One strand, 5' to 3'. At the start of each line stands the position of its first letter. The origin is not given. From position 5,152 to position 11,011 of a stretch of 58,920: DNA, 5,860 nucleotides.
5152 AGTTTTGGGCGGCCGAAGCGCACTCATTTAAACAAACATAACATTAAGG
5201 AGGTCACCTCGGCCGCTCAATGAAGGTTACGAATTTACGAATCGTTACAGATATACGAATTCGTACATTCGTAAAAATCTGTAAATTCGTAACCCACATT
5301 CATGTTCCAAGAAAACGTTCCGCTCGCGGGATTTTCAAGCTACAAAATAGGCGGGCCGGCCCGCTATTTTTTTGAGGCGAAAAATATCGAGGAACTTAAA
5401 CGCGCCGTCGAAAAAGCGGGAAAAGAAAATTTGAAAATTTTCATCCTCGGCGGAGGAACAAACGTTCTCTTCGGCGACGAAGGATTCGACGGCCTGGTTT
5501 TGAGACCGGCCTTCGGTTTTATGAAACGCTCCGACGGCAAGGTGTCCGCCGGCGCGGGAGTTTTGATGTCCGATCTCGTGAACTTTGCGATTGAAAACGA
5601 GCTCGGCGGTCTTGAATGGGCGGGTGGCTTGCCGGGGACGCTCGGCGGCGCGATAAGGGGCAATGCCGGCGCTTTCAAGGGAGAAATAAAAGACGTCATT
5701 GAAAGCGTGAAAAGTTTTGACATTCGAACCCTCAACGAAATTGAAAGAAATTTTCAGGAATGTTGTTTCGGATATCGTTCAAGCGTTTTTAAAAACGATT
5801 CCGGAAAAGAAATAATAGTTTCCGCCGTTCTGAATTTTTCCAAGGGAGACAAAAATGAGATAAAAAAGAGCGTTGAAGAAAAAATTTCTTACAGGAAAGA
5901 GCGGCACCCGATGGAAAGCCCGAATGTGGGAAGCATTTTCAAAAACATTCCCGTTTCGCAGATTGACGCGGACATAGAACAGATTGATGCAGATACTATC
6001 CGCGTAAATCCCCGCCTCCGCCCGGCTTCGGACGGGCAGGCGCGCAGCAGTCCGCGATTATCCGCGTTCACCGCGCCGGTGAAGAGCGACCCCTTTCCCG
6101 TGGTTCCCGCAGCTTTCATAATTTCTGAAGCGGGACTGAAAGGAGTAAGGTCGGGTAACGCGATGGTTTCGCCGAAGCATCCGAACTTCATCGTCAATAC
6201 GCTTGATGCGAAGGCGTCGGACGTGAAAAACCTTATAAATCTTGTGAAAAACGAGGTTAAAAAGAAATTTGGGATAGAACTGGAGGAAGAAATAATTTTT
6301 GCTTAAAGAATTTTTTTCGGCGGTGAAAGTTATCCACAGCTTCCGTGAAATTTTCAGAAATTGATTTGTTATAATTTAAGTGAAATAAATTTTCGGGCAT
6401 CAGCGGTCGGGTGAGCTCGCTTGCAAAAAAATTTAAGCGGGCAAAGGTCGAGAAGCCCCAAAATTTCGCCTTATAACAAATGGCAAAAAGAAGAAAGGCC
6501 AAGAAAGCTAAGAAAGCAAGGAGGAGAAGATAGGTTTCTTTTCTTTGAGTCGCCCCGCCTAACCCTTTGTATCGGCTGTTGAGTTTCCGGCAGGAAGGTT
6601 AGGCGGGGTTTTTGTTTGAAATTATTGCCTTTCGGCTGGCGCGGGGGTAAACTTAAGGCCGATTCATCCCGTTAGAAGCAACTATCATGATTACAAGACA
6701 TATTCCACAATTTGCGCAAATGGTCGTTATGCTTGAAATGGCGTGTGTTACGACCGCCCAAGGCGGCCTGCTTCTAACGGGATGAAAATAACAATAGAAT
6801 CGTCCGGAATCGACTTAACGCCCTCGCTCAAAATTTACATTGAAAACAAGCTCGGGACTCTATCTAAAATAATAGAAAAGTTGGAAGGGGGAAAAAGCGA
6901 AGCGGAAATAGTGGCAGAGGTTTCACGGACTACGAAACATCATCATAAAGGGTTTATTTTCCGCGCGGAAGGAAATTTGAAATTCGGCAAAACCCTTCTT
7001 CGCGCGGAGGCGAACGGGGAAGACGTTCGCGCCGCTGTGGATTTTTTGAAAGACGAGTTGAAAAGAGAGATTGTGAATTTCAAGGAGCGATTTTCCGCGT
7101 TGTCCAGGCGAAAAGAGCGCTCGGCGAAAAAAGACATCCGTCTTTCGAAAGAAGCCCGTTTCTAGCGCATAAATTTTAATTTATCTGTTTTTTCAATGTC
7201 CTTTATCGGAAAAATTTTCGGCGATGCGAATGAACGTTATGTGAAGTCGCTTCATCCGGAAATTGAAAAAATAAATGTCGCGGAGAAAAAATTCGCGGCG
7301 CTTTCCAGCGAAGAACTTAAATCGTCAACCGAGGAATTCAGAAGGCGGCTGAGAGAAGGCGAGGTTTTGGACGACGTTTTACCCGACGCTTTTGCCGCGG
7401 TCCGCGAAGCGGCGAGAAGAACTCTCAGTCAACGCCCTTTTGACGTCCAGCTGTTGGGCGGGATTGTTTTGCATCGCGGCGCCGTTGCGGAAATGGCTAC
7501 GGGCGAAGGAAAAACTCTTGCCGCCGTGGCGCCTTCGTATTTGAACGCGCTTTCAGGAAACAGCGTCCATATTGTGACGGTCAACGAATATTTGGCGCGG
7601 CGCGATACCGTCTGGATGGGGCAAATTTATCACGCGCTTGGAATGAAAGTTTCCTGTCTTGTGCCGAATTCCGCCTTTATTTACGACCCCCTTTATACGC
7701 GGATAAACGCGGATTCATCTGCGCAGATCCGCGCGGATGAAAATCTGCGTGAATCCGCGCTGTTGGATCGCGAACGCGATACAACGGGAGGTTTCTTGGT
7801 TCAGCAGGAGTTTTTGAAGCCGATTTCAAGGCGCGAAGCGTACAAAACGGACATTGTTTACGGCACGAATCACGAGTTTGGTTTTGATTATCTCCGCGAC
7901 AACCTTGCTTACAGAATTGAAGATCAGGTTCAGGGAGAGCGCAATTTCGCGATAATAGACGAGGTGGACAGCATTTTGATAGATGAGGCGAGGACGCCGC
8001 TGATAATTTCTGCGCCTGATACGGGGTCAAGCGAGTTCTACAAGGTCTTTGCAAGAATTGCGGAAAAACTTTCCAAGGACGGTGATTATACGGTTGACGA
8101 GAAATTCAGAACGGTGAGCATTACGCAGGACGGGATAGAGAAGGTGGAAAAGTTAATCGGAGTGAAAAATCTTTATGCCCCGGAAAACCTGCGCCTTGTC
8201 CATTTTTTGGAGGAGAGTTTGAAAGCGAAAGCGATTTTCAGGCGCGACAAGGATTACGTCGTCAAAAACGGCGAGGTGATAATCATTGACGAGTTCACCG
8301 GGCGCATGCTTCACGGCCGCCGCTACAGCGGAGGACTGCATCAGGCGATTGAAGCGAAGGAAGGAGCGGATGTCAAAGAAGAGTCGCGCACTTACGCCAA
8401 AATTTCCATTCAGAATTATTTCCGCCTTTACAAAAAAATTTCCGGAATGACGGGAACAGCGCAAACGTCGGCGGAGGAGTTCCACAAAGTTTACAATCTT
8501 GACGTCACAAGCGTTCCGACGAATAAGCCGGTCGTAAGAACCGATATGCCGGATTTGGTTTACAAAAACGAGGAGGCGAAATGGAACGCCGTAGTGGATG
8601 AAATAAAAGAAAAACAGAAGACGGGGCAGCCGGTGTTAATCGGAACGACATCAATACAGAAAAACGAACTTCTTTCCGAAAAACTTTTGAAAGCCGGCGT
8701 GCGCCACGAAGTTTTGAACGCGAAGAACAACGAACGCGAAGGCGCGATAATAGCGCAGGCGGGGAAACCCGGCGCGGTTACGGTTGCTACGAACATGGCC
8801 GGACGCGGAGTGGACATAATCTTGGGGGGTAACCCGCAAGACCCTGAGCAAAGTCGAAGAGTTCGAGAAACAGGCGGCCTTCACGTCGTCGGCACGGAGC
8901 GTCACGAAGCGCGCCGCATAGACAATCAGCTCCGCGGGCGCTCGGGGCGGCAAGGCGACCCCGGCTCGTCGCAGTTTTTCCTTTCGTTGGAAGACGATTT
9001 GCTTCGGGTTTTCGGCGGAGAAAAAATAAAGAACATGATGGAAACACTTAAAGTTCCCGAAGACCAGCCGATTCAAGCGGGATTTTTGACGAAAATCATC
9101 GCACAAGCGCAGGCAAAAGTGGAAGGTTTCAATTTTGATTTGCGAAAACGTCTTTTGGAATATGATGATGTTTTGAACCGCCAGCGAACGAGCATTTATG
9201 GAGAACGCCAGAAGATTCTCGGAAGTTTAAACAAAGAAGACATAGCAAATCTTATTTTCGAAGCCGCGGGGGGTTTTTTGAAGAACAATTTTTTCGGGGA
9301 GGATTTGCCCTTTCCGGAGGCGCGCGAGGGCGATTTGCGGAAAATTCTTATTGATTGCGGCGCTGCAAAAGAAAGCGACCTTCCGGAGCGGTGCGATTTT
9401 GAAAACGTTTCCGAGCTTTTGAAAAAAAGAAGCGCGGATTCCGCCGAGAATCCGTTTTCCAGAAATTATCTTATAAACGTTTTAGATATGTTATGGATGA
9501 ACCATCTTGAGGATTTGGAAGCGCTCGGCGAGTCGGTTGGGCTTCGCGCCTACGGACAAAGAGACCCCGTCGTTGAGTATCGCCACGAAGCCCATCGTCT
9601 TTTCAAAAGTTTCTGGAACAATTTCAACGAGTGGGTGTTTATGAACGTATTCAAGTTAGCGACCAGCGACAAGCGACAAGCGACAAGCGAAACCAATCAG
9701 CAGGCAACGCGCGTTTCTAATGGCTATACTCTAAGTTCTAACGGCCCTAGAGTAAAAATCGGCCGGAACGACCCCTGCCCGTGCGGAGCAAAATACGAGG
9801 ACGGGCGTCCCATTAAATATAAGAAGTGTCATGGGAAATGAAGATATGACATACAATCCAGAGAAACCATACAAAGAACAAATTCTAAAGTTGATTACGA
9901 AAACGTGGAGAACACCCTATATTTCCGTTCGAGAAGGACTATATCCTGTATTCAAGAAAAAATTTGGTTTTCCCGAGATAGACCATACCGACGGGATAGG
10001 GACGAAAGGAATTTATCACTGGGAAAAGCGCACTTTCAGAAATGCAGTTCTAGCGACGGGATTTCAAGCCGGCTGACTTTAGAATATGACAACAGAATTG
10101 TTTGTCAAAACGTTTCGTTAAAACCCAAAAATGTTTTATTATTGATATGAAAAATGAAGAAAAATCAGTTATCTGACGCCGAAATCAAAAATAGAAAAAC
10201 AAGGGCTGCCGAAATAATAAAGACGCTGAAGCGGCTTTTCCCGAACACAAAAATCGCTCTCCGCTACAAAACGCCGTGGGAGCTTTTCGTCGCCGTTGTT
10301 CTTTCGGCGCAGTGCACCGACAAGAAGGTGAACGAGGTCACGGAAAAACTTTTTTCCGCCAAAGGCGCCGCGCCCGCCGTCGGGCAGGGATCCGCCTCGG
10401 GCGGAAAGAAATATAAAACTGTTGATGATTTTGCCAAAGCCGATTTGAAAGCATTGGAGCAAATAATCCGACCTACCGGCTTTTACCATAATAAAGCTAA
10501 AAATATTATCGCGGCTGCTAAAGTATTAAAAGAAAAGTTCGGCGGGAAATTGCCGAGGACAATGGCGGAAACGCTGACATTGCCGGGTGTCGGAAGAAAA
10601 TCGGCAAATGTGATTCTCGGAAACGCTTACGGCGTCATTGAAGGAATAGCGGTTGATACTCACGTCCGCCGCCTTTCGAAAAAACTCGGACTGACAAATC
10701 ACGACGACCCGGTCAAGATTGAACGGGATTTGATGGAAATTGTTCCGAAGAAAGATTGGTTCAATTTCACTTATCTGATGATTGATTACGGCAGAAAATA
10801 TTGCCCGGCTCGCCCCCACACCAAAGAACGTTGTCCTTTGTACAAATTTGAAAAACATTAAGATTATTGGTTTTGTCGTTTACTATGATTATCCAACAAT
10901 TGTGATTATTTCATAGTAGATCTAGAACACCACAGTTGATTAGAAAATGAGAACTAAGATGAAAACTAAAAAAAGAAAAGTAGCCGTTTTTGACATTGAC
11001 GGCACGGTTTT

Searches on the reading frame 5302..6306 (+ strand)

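Call 29: search_protein_families(library=pfam, proteins=[window:5302-6306:+], max_evalue=0.001)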
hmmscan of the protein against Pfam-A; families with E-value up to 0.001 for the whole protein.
window:5302-6306:+ (334 aa): 2 families
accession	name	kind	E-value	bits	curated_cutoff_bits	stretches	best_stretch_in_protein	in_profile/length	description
PF02873.21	MurB_C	-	4.9e-28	97.7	27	1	186-333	1-98/99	UDP-N-acetylenolpyruvoylglucosamine reductase, C-terminal domain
PF01565.28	FAD_binding_4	-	6.7e-18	65.2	26.4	1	22-137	3-127/139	FAD binding domain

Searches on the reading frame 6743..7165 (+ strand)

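Call 29: search_protein_families(library=pfam, proteins=[window:6743-7165:+], max_evalue=0.001)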
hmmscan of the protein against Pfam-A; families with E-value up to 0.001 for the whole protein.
window:6743-7165:+ (140 aa): 1 family
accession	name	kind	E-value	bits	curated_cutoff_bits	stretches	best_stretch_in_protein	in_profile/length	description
PF02482.25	Ribosomal_S30AE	-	9.2e-13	49.2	23.7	1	16-116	1-86/88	Sigma 54 modulation protein / S30EA ribosomal protein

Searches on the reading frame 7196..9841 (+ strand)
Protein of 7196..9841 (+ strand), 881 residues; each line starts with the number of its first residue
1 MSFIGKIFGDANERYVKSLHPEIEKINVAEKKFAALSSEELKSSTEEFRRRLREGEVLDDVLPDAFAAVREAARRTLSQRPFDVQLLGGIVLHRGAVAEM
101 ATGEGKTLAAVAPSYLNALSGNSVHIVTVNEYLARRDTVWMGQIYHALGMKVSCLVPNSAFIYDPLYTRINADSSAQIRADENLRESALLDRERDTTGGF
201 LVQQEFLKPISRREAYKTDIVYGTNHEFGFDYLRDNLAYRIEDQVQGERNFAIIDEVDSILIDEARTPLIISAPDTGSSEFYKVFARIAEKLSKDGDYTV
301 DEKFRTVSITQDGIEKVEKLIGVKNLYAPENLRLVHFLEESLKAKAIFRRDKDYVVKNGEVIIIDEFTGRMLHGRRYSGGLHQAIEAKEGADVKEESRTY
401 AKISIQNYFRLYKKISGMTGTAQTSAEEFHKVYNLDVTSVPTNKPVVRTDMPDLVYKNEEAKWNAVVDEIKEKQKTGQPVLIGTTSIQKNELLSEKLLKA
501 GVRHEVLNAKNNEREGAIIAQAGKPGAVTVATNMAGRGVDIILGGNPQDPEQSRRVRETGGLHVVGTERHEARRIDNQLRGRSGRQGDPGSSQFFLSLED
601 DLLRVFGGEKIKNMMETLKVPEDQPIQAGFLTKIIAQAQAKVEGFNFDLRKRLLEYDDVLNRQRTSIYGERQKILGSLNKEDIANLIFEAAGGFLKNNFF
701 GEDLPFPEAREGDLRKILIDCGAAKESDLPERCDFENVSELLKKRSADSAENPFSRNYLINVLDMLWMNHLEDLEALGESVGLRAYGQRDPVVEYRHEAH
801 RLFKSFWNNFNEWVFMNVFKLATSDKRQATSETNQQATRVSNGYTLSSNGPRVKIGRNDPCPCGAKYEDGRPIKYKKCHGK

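Call 29: search_protein_families(library=pfam, proteins=[window:7196-9841:+], max_evalue=0.001)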
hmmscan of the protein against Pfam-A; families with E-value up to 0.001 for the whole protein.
window:7196-9841:+ (881 aa): 4 families
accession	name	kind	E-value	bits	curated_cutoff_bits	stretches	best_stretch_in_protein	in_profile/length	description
PF07517.20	SecA_DEAD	-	1.8e-115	385.6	24.6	1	6-430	3-290/290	SecA DEAD-like domain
PF21090.3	P-loop_SecA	-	3.4e-80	268.9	27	2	445-548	1-104/205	SecA P-loop domain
PF07516.18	SecA_SW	-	5.5e-43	147.8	26.7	1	625-821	1-199/200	SecA Wing and Scaffold domain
PF01043.26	SecA_PP_bind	-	1.2e-41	142.1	23.5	1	278-386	2-110/110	SecA preprotein cross-linking domain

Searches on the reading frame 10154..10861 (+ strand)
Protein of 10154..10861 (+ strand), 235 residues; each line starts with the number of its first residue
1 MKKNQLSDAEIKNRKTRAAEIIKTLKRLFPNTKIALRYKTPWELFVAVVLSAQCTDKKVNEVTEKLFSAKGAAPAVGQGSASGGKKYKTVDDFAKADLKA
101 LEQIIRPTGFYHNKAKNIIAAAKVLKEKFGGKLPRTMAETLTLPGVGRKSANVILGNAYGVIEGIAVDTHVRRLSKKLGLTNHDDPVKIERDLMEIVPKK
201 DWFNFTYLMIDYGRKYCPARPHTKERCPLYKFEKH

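Call 29: search_protein_families(library=pfam, proteins=[window:10154-10861:+], max_evalue=0.001)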
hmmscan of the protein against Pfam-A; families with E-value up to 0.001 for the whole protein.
window:10154-10861:+ (235 aa): 2 families
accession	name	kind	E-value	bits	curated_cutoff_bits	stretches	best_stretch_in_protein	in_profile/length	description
PF00730.31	HhH-GPD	-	3.7e-25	88.8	26.2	1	46-199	1-108/108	HhH-GPD superfamily base excision DNA repair protein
PF00633.29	HHH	-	4.5e-05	23.5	24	1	129-155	2-28/30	Helix-hairpin-helix motif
